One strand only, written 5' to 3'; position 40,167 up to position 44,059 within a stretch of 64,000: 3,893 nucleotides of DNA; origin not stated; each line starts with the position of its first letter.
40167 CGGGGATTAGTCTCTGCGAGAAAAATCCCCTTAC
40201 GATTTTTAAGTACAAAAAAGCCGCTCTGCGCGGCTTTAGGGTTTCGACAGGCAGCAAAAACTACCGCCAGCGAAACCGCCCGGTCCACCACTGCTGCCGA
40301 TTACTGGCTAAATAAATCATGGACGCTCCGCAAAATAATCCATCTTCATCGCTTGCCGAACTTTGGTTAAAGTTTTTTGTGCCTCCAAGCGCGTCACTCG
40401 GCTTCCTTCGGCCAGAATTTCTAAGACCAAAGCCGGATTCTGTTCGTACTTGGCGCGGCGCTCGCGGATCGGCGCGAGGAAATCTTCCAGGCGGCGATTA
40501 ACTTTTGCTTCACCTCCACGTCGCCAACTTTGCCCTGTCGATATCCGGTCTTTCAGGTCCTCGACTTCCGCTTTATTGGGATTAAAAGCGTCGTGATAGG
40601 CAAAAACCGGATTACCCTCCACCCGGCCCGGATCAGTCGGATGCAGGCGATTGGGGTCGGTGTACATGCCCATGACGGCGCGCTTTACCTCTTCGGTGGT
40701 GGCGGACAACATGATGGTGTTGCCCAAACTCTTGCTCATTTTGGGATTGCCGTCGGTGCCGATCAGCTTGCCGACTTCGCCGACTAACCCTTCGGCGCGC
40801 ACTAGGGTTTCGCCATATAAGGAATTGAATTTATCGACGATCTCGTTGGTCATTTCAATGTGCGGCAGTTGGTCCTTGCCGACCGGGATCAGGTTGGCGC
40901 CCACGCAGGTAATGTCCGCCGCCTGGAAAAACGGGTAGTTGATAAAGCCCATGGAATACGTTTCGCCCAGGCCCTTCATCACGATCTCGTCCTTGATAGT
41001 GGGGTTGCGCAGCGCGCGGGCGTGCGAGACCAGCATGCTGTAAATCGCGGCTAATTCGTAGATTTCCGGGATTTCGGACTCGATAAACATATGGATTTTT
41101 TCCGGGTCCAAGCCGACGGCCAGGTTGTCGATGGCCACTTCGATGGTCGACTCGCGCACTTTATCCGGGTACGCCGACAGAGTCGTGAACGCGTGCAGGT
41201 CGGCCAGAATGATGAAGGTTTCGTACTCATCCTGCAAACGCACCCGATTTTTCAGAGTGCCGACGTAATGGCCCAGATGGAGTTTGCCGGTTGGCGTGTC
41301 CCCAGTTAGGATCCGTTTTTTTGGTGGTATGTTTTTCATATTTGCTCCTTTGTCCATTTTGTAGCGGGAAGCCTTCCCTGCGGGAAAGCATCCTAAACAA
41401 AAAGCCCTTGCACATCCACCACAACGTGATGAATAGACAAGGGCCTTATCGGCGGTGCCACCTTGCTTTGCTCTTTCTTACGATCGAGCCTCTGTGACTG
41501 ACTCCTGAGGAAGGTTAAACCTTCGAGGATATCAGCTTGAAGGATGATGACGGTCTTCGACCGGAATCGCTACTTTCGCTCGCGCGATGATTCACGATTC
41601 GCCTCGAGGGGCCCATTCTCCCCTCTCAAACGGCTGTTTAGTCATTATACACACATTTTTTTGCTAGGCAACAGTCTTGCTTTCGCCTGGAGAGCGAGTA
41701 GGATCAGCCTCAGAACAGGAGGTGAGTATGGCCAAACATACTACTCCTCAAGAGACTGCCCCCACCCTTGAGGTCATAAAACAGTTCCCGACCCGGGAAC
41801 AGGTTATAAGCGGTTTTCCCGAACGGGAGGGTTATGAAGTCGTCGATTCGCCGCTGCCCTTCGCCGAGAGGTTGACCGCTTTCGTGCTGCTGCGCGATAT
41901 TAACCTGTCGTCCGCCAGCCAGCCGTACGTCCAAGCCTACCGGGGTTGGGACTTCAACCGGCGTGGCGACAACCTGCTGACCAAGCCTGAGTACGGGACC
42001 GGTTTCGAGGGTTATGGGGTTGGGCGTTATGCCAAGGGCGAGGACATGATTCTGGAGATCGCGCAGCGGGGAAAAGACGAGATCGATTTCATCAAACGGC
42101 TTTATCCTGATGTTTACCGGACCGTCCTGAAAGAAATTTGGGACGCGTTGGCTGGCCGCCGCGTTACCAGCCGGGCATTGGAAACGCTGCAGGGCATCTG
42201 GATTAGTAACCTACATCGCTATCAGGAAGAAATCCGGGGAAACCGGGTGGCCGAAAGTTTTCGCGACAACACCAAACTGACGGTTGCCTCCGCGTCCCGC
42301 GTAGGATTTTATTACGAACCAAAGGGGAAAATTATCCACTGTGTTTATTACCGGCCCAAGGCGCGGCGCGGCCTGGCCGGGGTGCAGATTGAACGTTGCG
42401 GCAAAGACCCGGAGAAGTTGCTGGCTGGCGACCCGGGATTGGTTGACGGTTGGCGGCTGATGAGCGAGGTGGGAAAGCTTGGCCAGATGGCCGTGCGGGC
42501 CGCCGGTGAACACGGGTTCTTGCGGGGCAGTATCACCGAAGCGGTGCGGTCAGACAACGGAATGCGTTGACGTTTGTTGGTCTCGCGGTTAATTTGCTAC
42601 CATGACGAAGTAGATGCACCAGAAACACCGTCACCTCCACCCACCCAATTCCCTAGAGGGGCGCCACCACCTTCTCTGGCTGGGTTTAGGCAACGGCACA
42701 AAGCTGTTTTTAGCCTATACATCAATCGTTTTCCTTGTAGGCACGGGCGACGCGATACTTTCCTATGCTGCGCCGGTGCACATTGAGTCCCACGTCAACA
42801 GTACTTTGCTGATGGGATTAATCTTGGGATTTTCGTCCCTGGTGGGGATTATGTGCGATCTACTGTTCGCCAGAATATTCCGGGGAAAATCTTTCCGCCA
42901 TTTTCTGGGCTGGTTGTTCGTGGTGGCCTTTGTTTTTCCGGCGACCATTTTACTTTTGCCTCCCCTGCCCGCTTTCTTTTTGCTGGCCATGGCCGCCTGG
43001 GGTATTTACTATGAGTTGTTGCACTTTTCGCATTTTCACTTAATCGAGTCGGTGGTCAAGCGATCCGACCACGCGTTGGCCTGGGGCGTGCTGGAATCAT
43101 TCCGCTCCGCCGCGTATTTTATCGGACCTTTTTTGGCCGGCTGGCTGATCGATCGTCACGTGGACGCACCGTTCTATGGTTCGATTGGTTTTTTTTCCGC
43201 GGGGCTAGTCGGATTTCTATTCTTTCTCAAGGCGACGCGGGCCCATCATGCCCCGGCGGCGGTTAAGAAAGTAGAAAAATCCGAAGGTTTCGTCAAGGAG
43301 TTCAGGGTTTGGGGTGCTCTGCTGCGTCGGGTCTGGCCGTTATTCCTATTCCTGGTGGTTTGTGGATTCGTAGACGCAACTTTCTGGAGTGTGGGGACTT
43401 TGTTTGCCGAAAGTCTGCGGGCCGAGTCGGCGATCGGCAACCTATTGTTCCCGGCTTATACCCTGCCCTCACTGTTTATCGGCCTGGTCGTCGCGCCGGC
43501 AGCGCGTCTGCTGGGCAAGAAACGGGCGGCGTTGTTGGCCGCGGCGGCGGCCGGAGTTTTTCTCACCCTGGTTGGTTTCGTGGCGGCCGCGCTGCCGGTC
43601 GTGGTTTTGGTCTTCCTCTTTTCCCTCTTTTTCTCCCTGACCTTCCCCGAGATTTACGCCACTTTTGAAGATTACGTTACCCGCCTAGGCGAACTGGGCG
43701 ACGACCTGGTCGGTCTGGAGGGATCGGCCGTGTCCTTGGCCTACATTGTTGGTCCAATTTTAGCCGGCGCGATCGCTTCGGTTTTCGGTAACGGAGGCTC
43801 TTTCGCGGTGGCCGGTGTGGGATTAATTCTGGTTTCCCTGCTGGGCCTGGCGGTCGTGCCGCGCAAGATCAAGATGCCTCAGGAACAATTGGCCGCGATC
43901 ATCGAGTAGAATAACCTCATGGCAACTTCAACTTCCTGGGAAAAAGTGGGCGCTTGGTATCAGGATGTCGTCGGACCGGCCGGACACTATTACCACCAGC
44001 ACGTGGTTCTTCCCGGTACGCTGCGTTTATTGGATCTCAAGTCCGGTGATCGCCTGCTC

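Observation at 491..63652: About two dozen genes have a -10 box only 6-9 nt from the ATG, suggesting widespread leaderless mRNAs alongside a minority of SD-led genes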

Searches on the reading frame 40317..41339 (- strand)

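Call 17: search_protein_families(library=ncbifam, proteins=[window:40317-41339:-])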
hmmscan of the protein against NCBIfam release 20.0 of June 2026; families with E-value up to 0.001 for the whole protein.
window:40317-41339:- (340 aa): 11 families
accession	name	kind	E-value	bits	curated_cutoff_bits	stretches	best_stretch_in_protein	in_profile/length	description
NF008922.0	PRK12283.1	equivalog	1.6e-76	257.8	572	2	7-177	3-173/400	tryptophan--tRNA ligase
TIGR00233.1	trpS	equivalog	5.8e-71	239.5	176.75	1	7-331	2-326/328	tryptophan--tRNA ligase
NF008923.0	PRK12284.1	equivalog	2.1e-59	201.4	597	1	8-334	3-332/431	tryptophan--tRNA ligase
NF009207.0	PRK12556.1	equivalog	4.6e-59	199.9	479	1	7-332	3-330/332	tryptophan--tRNA ligase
NF008927.0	PRK12285.1-4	equivalog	3.3e-26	92.2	478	1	9-300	75-364/385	tryptophan--tRNA ligase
NF008925.0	PRK12285.1-2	equivalog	1.7e-20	73.3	451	1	10-228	65-279/365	tryptophan--tRNA ligase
NF006330.0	PRK08560.1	equivalog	7.5e-17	61.4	220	1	8-251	33-266/342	tyrosine--tRNA ligase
NF008924.0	PRK12285.1-1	equivalog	9.5e-13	48.1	644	1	11-299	77-359/381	tryptophan--tRNA ligase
NF008926.0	PRK12285.1-3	equivalog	4.9e-11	42.2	320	1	9-173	67-230/429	tryptophan--tRNA ligase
TIGR00234.1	tyrS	equivalog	5.5e-09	35.6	113.8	1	8-223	36-266/406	tyrosine--tRNA ligase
NF008928.0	PRK12285.1-5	equivalog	3.4e-06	25.9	891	1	10-170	95-251/530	tryptophan--tRNA ligase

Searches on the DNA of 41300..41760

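Call 51: search_rna_families(source=window, start=41300, end=41760, threshold=evalue, max_evalue=1, show_alignments=1)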
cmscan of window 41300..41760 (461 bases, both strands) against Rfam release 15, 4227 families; matches with E-value up to 1: 1.
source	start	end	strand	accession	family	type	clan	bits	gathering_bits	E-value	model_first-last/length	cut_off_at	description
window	41436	41639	-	RF00230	T-box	Cis-reg; leader;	-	34.2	93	4.8e-06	1-219/219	no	T-box leader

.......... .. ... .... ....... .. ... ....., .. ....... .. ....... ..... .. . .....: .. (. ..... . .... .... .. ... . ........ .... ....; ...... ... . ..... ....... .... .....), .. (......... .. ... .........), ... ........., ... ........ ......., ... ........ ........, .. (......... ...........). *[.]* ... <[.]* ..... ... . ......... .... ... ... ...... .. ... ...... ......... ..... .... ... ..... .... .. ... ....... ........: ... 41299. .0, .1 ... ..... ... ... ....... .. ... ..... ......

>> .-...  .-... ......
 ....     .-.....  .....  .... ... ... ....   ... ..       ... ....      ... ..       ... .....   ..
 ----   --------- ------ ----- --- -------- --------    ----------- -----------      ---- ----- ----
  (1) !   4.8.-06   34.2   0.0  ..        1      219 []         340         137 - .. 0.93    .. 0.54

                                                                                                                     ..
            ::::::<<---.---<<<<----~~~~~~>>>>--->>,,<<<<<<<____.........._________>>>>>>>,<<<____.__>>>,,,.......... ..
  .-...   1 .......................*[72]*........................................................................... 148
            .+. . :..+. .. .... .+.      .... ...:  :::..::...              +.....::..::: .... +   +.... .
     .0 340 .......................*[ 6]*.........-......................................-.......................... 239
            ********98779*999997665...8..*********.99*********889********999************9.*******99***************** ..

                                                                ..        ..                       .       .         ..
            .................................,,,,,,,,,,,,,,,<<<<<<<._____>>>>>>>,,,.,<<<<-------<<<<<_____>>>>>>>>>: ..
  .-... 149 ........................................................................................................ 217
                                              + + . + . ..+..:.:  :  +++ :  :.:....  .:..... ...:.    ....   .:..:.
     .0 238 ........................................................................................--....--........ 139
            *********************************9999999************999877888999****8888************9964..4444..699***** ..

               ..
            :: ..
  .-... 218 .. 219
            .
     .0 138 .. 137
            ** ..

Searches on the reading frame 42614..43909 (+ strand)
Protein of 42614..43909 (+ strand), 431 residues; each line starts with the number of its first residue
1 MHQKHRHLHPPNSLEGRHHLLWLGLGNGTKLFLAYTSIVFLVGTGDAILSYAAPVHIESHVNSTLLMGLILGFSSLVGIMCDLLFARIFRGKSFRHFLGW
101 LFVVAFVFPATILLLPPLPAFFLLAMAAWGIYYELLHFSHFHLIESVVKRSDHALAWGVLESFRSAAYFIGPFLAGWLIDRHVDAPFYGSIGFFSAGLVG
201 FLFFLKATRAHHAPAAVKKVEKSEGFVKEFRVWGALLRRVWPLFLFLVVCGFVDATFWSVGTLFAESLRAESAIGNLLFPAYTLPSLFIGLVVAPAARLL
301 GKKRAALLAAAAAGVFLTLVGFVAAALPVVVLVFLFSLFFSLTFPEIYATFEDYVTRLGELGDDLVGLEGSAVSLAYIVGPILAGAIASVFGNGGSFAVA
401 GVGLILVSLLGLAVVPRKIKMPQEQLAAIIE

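Call 17: search_protein_families(library=ncbifam, proteins=[window:42614-43909:+])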
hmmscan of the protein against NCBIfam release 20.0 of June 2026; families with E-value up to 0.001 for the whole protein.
window:42614-43909:+ (431 aa): 1 family
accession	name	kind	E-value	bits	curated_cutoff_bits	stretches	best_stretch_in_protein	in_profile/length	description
TIGR00900.1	2A0121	subfamily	4.6e-08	32.8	319.6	2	277-417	38-180/364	H+ Antiporter protein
